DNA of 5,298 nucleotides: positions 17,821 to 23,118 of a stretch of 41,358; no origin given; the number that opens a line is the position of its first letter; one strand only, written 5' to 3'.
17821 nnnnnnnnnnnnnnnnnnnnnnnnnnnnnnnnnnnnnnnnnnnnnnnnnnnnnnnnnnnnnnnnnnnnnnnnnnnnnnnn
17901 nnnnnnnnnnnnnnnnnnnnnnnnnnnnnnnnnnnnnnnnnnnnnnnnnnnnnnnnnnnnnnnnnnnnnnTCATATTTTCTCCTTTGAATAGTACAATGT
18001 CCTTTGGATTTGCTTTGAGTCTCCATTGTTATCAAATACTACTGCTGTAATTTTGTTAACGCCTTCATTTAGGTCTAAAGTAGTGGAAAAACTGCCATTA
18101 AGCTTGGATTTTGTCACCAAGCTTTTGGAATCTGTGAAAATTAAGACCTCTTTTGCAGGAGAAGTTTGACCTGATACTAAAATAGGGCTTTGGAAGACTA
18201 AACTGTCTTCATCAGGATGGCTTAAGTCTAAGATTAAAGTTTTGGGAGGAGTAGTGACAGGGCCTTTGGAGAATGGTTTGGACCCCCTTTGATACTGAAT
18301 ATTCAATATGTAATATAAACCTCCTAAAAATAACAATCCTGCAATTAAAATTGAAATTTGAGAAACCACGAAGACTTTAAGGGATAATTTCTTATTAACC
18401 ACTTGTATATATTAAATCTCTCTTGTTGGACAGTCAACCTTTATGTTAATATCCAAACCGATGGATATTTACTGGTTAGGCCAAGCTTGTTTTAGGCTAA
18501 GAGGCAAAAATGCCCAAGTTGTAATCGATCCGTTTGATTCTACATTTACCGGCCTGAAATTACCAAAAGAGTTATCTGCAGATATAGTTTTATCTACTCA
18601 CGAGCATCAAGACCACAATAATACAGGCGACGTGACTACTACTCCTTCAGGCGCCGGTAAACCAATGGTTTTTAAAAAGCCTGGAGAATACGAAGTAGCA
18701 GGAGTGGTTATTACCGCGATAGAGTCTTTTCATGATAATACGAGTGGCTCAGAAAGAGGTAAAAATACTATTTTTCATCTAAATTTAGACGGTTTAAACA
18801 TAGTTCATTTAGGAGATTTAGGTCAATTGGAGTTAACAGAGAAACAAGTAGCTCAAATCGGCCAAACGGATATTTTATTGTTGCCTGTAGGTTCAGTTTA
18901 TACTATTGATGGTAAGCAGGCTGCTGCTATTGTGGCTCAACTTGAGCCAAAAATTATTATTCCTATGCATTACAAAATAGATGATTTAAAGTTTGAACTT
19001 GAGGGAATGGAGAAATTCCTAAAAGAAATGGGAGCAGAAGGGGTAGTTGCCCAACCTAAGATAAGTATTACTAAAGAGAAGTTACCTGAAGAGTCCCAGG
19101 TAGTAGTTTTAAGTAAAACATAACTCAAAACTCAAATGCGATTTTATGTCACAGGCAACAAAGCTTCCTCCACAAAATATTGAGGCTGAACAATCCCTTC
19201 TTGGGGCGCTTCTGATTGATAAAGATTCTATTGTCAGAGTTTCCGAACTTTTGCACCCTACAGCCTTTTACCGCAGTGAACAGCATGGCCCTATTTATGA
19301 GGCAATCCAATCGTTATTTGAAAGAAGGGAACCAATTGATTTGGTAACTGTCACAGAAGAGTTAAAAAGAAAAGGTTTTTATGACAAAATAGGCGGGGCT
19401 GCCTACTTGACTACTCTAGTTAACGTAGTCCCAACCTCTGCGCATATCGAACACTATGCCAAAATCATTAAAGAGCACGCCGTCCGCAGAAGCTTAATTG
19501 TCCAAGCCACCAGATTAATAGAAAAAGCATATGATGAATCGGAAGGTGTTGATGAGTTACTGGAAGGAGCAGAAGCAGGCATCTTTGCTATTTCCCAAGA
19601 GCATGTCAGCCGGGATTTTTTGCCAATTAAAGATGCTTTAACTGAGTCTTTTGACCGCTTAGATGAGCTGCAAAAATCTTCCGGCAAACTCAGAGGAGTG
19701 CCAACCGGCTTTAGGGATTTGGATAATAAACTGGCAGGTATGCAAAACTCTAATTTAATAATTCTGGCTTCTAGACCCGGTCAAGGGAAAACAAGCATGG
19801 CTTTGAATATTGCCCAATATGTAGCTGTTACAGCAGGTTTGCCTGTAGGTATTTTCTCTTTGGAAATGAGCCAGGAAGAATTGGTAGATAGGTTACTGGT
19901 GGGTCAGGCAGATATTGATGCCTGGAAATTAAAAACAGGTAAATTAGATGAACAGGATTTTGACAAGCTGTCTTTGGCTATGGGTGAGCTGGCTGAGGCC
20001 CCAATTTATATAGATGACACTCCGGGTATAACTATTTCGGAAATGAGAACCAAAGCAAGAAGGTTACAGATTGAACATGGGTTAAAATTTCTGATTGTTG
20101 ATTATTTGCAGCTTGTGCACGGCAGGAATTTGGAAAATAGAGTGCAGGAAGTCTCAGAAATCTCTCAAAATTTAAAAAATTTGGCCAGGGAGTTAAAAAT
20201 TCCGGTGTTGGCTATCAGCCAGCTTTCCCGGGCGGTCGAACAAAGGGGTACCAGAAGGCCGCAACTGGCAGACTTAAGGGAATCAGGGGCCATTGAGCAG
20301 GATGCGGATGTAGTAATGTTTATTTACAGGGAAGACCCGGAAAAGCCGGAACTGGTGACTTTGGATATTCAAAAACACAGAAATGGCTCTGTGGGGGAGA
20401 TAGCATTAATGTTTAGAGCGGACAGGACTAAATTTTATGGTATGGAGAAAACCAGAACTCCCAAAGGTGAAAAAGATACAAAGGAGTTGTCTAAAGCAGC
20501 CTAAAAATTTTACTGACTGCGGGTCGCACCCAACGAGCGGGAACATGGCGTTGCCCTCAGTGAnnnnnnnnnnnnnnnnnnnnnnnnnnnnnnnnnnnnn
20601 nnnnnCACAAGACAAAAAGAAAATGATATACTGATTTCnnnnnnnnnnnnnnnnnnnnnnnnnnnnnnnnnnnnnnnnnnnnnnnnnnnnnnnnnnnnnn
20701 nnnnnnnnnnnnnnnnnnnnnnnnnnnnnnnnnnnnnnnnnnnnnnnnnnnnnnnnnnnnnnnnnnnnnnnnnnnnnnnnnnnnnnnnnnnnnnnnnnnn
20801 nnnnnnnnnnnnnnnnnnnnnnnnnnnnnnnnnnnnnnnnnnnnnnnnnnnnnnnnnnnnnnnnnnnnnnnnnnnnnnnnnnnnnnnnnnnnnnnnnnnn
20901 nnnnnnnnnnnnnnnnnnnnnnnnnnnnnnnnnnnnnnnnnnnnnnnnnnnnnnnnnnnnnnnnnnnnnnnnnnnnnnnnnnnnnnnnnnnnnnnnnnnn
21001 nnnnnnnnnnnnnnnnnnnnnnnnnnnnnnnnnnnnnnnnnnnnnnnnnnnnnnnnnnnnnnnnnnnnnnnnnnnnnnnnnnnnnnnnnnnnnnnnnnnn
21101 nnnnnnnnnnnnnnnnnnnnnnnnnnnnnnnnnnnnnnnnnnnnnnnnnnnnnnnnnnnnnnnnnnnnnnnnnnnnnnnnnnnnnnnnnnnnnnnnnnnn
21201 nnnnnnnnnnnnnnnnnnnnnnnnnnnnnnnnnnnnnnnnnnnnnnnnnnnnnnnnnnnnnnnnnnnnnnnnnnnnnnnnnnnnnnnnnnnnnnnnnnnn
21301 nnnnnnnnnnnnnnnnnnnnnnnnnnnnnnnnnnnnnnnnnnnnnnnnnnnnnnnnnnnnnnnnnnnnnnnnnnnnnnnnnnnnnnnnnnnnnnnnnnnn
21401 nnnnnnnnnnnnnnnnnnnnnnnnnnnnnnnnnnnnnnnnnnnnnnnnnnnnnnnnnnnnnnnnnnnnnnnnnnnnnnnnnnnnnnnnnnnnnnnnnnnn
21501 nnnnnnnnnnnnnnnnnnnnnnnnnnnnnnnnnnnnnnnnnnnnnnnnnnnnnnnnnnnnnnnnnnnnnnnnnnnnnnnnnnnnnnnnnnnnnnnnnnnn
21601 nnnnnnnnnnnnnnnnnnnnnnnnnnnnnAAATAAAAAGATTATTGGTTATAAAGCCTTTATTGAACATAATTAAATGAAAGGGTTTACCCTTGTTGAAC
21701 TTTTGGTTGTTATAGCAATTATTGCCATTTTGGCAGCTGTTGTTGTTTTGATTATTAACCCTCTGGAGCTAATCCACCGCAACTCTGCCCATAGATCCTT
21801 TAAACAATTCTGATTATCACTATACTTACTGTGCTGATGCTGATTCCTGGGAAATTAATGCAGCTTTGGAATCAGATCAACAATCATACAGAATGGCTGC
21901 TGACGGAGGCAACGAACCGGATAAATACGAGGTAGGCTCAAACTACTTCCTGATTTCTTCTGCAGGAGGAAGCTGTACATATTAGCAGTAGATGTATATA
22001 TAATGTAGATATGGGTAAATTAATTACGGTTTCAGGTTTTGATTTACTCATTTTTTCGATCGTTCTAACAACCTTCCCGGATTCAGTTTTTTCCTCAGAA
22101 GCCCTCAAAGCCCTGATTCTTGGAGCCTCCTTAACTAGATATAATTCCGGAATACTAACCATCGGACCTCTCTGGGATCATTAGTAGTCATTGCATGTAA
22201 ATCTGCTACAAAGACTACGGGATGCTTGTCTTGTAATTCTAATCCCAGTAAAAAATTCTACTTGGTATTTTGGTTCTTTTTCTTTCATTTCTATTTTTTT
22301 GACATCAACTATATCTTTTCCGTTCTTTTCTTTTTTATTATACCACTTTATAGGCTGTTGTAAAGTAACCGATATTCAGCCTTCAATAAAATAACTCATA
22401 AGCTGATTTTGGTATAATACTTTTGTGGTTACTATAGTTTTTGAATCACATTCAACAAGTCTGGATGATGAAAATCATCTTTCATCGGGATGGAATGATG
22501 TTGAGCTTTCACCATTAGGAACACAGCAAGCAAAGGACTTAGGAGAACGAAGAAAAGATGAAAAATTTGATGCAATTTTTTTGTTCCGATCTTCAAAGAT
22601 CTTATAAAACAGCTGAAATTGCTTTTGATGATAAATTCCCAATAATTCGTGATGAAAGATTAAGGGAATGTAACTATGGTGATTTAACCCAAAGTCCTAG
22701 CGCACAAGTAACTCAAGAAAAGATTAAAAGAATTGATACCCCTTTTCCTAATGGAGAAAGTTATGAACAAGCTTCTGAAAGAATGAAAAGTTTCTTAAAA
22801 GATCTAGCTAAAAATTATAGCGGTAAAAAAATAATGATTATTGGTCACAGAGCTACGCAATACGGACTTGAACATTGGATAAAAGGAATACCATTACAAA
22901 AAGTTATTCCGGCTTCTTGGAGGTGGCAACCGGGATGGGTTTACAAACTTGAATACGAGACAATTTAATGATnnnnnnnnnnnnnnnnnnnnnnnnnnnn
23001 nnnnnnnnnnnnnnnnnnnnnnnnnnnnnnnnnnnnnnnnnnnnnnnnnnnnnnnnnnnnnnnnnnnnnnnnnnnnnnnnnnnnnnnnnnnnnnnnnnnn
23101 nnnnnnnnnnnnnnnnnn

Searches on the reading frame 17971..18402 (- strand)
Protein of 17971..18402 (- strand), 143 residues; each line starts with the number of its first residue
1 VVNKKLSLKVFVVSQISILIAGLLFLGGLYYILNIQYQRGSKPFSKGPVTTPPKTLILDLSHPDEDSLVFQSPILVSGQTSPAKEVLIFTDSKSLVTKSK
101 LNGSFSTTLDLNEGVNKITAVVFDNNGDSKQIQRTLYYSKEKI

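Call 22: search_protein_families(library=pfam, proteins=[window:17971-18402:-], max_evalue=0.001)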
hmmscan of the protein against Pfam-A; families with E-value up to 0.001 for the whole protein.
window:17971-18402:- (143 aa): 1 family
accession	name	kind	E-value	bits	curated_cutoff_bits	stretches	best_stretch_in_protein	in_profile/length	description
PF09136.16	Glucodextran_B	-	9.5e-07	29.1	27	1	59-136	4-79/83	Glucodextranase, domain B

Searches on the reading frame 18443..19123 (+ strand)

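Call 23: search_protein_families(library=pfam, proteins=[window:18443-19123:+], max_evalue=0.001)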
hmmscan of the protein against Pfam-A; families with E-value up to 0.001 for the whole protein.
window:18443-19123:+ (226 aa): 2 families
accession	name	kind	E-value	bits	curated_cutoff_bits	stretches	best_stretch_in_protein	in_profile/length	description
PF13483.12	Lactamase_B_3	-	1.7e-45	155.3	24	1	9-176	2-160/160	Beta-lactamase superfamily domain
PF12706.13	Lactamase_B_2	-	2.1e-11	44.2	27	1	81-177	94-200/200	Beta-lactamase superfamily domain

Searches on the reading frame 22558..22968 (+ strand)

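Call 23: search_protein_families(library=pfam, proteins=[window:22558-22968:+], max_evalue=0.001)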
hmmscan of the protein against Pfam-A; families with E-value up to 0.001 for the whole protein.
window:22558-22968:+ (136 aa): 1 family
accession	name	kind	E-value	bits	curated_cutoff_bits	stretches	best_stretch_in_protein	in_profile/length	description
PF00300.27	His_Phos_1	-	1.2e-19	71.1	21.7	1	7-133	48-181/194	Histidine phosphatase superfamily (branch 1)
